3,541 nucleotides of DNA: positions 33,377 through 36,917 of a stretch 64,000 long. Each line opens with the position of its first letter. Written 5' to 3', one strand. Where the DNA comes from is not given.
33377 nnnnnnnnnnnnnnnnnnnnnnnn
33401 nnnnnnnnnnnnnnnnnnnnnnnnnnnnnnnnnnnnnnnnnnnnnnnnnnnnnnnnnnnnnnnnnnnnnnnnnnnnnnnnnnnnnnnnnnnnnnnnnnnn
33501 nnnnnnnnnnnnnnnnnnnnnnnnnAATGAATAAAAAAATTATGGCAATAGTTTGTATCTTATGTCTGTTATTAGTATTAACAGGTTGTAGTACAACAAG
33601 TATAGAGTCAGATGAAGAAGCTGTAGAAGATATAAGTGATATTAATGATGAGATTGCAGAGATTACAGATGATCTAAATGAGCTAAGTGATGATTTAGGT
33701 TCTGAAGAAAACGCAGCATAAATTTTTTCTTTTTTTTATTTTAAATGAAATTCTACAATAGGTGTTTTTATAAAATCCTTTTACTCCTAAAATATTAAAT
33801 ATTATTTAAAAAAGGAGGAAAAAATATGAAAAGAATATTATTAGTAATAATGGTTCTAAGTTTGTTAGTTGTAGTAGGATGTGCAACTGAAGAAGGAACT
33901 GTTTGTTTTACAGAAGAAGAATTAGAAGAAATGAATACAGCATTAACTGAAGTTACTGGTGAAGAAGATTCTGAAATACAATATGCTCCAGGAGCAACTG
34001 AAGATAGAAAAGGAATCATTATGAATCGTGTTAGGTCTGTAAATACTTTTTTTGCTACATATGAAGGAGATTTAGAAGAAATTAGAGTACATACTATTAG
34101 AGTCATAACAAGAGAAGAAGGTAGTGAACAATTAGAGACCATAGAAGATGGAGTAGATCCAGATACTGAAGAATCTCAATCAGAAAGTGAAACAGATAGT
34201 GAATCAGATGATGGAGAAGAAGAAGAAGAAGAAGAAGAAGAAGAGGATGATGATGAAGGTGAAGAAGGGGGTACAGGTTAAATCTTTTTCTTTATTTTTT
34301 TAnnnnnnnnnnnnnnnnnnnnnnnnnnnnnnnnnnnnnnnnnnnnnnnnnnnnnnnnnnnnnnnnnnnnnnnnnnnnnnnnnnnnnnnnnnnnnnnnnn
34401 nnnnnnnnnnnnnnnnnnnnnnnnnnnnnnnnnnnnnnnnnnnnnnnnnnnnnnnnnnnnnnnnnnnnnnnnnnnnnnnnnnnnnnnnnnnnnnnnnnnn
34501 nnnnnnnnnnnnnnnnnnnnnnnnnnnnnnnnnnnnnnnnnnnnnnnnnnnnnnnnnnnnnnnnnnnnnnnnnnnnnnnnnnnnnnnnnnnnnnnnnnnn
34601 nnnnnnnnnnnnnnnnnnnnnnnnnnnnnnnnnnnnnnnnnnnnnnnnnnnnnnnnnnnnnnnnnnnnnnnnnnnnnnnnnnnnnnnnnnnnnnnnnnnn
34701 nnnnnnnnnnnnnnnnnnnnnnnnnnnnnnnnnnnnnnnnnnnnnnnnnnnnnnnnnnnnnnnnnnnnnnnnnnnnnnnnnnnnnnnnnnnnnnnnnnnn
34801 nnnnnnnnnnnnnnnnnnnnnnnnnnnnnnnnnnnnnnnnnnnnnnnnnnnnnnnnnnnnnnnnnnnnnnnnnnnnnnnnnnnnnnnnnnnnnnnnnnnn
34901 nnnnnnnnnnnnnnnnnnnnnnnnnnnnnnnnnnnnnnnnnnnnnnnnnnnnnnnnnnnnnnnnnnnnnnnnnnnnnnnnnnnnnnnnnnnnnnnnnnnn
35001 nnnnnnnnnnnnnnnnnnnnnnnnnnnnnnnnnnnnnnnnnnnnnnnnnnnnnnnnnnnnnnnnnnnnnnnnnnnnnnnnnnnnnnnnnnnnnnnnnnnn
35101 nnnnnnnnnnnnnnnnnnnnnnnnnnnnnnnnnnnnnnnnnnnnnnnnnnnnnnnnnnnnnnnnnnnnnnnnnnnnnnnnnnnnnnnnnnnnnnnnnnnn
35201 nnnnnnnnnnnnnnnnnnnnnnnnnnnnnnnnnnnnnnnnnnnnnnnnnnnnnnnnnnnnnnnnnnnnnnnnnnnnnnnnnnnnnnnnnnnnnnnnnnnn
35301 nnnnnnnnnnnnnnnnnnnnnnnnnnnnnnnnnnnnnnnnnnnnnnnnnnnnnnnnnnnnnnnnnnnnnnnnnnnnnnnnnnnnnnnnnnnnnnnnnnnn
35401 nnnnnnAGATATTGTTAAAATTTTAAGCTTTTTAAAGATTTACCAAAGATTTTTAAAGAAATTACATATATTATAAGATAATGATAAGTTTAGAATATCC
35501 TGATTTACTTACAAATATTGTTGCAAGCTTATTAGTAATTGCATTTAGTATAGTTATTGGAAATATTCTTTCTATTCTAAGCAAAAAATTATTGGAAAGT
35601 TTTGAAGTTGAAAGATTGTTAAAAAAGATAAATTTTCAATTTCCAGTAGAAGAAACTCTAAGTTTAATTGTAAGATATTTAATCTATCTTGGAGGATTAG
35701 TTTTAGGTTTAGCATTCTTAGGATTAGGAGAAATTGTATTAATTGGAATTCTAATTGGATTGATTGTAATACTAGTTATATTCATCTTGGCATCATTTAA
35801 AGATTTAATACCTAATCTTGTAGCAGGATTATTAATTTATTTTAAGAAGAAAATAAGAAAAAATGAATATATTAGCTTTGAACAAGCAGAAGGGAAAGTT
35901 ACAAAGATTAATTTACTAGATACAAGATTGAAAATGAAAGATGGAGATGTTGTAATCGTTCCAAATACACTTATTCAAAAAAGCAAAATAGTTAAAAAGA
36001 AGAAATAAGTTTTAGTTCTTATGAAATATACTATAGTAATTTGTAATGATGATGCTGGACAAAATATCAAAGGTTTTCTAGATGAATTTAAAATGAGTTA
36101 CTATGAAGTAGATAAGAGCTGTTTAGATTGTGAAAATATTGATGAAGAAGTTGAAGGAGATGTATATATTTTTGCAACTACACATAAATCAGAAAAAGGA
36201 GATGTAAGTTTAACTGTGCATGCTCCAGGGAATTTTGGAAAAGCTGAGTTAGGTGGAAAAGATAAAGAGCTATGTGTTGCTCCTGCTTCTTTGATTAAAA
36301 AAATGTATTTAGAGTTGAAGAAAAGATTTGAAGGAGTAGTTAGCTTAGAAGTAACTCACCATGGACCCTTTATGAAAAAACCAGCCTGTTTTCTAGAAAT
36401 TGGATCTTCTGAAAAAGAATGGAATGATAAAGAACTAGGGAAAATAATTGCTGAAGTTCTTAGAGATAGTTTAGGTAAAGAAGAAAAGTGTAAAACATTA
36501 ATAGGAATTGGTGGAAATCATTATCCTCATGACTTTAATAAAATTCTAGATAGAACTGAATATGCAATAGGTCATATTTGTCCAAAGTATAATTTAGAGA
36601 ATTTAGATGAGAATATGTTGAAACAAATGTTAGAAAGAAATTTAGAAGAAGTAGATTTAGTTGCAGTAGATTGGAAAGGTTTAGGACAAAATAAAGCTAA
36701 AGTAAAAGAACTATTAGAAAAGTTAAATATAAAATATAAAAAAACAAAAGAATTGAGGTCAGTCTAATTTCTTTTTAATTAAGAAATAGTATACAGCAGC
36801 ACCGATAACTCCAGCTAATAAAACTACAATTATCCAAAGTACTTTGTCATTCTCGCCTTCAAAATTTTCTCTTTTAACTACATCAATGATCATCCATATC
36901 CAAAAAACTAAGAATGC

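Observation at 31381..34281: Cluster of three secreted, extremely acidic proteins, led by a 714-aa protein with novel CGDG-type 4-Cys repeats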

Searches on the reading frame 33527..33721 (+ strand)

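Call 3: search_protein_families(library=pfam, proteins=[window:33527-33721:+], max_evalue=1)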
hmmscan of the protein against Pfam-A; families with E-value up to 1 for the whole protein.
window:33527-33721:+ (64 aa): 5 families
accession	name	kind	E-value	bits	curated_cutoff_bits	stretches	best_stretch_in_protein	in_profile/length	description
PF14282.11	FlxA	-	0.0056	17.2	26.3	1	21-59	4-40/101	FlxA-like protein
PF20101.4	DUF6491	-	0.041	14.3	27.5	1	5-32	2-30/138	Family of unknown function (DUF6491)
PF25682.1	Phage_VG64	-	0.068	13.4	27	1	1-25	1-25/127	Mycobacterium phage VG64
PF13600.11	DUF4140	-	0.076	13.9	27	1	18-61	49-92/98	N-terminal domain of unknown function (DUF4140)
PF13786.12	DUF4179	-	0.088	13.7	30.1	1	3-57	7-63/94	Domain of unknown function (DUF4179)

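Call 4: search_protein_families(library=ncbifam, proteins=[window:33527-33721:+], max_evalue=1)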
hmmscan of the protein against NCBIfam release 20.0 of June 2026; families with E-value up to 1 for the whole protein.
window:33527-33721:+ (64 aa): 41 families (the best 25 are shown)
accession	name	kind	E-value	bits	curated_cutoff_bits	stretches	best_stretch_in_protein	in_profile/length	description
NF052321.1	LP_Lmo2079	subfamily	6.7e-06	25.6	150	1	1-57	1-57/354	Lmo2079 family surface lipoprotein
NF041428.1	TrsH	subfamily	0.00039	20.5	150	1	3-52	2-51/149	TrsH/TraH family protein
NF040598.1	Ala_zip_lipo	subfamily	0.00057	20.4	43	1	4-54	1-49/90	Lpp/OprI family alanine-zipper lipoprotein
NF033194.1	lipo_EMYY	hypoth_equivalog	0.00073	18.9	100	1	3-53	1-51/292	EMYY motif lipoprotein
NF033894.1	Eex_IncN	subfamily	0.0013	18.6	33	1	3-42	1-38/65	EexN family lipoprotein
NF052320.1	Cbp1_fam_LP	subfamily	0.0015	18.1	90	1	4-58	2-61/286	Cbp1 family collagen-binding glycoprotein adhesin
NF058647.1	lipo_LytA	equivalog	0.0041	17.3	110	1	3-37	2-34/107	acidic lipoprotein LytA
NF033216.1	lipo_YgdI_YgdR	subfamily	0.0043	16.9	42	1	3-25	1-23/71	YgdI/YgdR family lipoprotein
NF033553.1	MerP_Gpos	exception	0.0057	16.5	110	1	1-26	1-26/112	mercury resistance system substrate-binding protein MerP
NF033193.2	lipo_NDxxF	hypoth_equivalog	0.012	15.3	60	1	3-41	1-39/199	NDxxF motif lipoprotein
NF041883.1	RNase_A_lipo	exception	0.014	15.4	200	1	3-44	2-44/168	RNase A-like domain-containing lipoprotein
NF053689.1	BamJ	equivalog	0.015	15.5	100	1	1-32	1-35/184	BamJ family beta-barrel-assembly machinery protein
NF053772.1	BSAP5b_fam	equivalog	0.03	13.6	380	1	1-50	1-53/418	BSAP5b family pore-forming toxin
NF010433.1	PRK13859.1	equivalog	0.032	14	60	1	10-24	4-18/55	type IV secretion system lipoprotein VirB7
NF008351.0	PRK11138.1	equivalog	0.033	12.7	423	1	7-45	7-44/394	outer membrane protein assembly factor BamB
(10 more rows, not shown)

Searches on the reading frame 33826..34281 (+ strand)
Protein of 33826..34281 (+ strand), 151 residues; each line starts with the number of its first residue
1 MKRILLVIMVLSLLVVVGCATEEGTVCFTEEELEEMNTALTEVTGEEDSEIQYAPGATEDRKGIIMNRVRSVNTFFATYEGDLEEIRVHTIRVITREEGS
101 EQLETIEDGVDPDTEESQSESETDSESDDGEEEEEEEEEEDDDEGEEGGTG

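Call 3: search_protein_families(library=pfam, proteins=[window:33826-34281:+], max_evalue=1)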
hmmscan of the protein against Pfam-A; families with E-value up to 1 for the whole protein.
window:33826-34281:+ (151 aa): 7 families
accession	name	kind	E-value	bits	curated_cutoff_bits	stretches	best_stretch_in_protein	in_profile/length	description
PF24239.1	DUF7447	-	0.032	14.8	24.1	1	71-118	39-84/89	Family of unknown function (DUF7447)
PF16476.10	DUF5053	-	0.033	14.3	26.6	1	18-43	35-60/71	Domain of unknown function (DUF5053)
PF04889.17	Cwf_Cwc_15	-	0.13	12.5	30.4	1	99-144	98-143/244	Cwf15/Cwc15 cell cycle control protein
PF21203.3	ECM10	-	0.18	13.3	23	1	81-142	10-76/98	ER membrane protein complex subunit 10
PF07222.17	PBP_sp32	-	0.21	11.2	21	1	81-146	174-239/243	Proacrosin binding protein sp32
PF02724.19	CDC45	-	0.37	9.4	34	1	92-145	104-159/624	CDC45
PF04147.17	Nop14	-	0.83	8.2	34.9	1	96-144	335-383/862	Nop14-like family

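Call 4: search_protein_families(library=ncbifam, proteins=[window:33826-34281:+], max_evalue=1)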
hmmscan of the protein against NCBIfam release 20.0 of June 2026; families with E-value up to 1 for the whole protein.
window:33826-34281:+ (151 aa): 7 families
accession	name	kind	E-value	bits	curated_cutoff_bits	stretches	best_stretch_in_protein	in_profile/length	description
NF040598.1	Ala_zip_lipo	subfamily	0.012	16.1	43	1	3-40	2-31/90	Lpp/OprI family alanine-zipper lipoprotein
NF010396.0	PRK13824.1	domain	0.017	14.1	390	1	75-143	217-285/404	replication protein C domain-containing protein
NF041428.1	TrsH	subfamily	0.059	13.5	150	1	1-35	1-34/149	TrsH/TraH family protein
TIGR01901.1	adhes_NPXG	domain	0.09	12.7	29.1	1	22-67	11-61/79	filamentous hemagglutinin N-terminal domain-containing protein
NF033894.1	Eex_IncN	subfamily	0.13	12.2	33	1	2-34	1-33/65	EexN family lipoprotein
NF052339.1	hydrazine_alpha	equivalog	0.19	9.5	800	1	24-77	127-181/804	hydrazine synthase subunit alpha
NF038215.1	acineto_lipo_PV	hypoth_equivalog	0.28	10.9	33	1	2-21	1-20/55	NF038215 family lipoprotein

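Call 86: find_homologous_proteins(query=window:33826-34281:+, max_evalue=0.01)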
Query window:33826-34281:+ (151 aa): 4 proteins with E <= 0.01 among 67 candidates.
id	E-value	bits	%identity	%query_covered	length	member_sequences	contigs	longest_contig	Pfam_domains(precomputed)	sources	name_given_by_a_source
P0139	6.4e-84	297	100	100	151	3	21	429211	-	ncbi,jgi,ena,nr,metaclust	ncbi:hypothetical protein HN681_03085 [archaeon]|jgi:hypothetical protein|nr:hypothetical protein [a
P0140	2.5e-29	120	54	95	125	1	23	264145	-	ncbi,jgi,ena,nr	ncbi:hypothetical protein HON03_01710 [archaeon]|jgi:hypothetical protein|nr:hypothetical protein [a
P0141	1.4e-11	63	54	47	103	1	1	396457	-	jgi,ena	jgi:hypothetical protein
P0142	3.4e-3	35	42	50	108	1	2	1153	-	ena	-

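Call 87: find_encoding_contigs(protein=P0140, flank=6000, max_places=1)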
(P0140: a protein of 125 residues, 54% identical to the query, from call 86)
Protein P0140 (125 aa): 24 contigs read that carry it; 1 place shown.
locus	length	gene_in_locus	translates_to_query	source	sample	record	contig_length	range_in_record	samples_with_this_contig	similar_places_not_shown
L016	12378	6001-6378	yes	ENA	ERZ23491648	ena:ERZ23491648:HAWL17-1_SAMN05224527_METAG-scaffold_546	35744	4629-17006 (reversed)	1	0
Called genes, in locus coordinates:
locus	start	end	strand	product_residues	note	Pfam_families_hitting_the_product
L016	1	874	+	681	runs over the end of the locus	PF13476:AAA_23, PF13555:AAA_29 (weak)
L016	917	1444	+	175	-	PF01300:Sua5_yciO_yrdC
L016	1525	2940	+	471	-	-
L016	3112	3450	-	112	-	PF01981:PTH2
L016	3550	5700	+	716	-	-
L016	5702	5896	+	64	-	-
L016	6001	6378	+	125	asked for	-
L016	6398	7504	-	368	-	PF01926:MMR_HSR1, PF02421:FeoB_N, PF16897:MMR_HSR1_Xtn, PF02824:TGS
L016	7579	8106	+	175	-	PF00924:MS_channel_2nd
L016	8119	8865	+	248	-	PF04414:tRNA_deacylase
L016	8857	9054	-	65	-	PF13396:PLDc_N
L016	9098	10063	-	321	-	PF01073:3Beta_HSD, PF01370:Epimerase, PF02719:Polysacc_synt_2, PF03435:Sacchrp_dh_NADP (weak), PF04321:RmlD_sub_bind, PF05368:NmrA (weak), PF13460:NAD_binding_10, PF16363:GDP_Man_Dehyd, +1 more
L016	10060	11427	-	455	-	PF03721:UDPG_MGDP_dh_N, PF00984:UDPG_MGDP_dh, PF03720:UDPG_MGDP_dh_C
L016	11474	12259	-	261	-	PF01048:PNP_UDP_1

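Call 88: find_encoding_contigs(protein=P0141, flank=6000, max_places=1)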
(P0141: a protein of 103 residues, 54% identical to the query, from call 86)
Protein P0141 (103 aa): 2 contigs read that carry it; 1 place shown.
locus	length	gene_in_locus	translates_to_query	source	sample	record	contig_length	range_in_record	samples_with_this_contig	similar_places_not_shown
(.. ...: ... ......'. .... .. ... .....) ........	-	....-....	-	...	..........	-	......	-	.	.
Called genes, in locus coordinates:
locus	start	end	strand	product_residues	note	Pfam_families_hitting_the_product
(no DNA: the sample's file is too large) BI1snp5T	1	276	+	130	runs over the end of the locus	PF00410:Ribosomal_S8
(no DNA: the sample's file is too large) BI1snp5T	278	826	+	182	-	PF00347:Ribosomal_L6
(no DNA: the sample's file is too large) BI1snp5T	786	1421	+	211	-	PF01655:Ribosomal_L32e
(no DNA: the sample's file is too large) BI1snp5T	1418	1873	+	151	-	PF01280:Ribosomal_L19e, PF25476:Ribosomal_L19e_C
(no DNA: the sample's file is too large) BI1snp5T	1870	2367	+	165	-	PF00861:Ribosomal_L18p (weak), PF17144:Ribosomal_L5e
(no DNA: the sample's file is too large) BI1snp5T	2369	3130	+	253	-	PF00333:Ribosomal_S5, PF03719:Ribosomal_S5_C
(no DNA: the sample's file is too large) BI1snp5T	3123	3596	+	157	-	PF00327:Ribosomal_L30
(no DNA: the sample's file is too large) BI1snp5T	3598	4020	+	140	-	PF00828:Ribosomal_L27A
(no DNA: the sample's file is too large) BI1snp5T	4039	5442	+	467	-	PF00344:SecY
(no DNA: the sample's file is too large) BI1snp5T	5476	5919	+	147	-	PF01956:EMC3_TMCO1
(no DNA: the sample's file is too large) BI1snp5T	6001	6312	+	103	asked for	-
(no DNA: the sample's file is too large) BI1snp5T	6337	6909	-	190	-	PF01928:CYTH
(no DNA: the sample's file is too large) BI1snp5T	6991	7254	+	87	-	PF01199:Ribosomal_L34e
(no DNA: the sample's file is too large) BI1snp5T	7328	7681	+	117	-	-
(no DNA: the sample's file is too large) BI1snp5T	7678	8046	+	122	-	PF02996:Prefoldin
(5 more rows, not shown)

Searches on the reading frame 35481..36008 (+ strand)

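Call 30: search_protein_families(library=pfam, proteins=[window:35481-36008:+], max_evalue=0.001)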
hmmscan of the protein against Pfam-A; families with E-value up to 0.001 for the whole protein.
window:35481-36008:+ (175 aa): 1 family
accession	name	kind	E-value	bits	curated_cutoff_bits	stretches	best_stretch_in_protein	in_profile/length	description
PF00924.24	MS_channel_2nd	-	2.8e-15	56.6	20.2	1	108-170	1-63/68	Mechanosensitive ion channel, beta-domain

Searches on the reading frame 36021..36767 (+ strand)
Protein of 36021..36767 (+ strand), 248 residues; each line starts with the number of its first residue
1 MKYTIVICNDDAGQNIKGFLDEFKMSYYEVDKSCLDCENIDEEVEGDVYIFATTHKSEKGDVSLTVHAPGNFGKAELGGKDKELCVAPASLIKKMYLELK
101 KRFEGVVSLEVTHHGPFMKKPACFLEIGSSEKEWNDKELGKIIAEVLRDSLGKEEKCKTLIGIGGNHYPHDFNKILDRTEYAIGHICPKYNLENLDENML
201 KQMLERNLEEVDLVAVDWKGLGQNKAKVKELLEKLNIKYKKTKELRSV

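Call 30: search_protein_families(library=pfam, proteins=[window:36021-36767:+], max_evalue=0.001)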
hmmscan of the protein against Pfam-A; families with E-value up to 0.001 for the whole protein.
window:36021-36767:+ (248 aa): 1 family
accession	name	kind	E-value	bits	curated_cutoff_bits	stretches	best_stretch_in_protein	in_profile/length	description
PF04414.18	tRNA_deacylase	-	3.9e-62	209.9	33.6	1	45-239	4-204/205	D-aminoacyl-tRNA deacylase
